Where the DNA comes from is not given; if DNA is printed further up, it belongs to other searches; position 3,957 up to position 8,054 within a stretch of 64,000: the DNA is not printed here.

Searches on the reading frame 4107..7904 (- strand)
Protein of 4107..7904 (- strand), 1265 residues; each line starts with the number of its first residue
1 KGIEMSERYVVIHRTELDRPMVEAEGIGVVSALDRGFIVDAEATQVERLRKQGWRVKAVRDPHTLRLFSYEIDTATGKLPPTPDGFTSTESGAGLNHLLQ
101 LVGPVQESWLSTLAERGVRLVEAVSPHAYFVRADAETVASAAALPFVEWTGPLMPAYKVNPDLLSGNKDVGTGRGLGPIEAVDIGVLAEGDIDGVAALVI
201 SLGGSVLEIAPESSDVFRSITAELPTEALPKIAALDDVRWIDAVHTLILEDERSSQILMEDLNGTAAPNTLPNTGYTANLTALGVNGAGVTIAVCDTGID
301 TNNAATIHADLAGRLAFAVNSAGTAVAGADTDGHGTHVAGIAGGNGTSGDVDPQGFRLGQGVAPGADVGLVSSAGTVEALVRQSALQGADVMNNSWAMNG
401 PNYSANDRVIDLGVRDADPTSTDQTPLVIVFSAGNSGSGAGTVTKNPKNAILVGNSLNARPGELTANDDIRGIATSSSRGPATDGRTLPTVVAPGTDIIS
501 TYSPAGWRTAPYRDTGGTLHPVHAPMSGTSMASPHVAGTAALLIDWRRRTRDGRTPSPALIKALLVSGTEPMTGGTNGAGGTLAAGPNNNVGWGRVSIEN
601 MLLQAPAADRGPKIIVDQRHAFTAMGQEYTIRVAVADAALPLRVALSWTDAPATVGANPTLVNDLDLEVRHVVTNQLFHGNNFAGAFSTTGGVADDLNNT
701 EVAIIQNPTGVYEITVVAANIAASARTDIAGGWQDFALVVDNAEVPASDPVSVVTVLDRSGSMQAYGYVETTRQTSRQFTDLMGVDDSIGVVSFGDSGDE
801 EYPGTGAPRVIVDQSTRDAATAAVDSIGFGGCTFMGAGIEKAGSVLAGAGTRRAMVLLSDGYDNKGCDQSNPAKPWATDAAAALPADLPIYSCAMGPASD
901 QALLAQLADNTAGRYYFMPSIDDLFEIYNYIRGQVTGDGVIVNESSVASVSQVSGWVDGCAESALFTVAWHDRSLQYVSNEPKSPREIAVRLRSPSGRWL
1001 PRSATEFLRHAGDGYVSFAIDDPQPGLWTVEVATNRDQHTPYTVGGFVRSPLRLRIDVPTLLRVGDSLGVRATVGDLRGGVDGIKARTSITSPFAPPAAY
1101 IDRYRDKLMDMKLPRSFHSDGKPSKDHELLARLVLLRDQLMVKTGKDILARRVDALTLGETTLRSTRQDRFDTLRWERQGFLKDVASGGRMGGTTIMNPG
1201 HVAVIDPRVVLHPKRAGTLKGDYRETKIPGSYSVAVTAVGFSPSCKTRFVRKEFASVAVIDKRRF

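Call 14: search_protein_families(library=pfam, proteins=[window:4107-7904:-], max_evalue=0.001)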
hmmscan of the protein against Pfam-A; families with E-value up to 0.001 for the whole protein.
window:4107-7904:- (1265 aa): 3 families
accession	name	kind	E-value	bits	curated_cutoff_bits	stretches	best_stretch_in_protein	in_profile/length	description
PF00082.27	Peptidase_S8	-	4.2e-33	115.3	21.8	1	287-594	1-288/288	Subtilase family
PF00092.34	VWA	-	5.5e-09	36.9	23.8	1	753-926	2-170/174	von Willebrand factor type A domain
PF13519.12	VWA_2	-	7.9e-07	30.1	27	1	753-861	1-106/107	von Willebrand factor type A domain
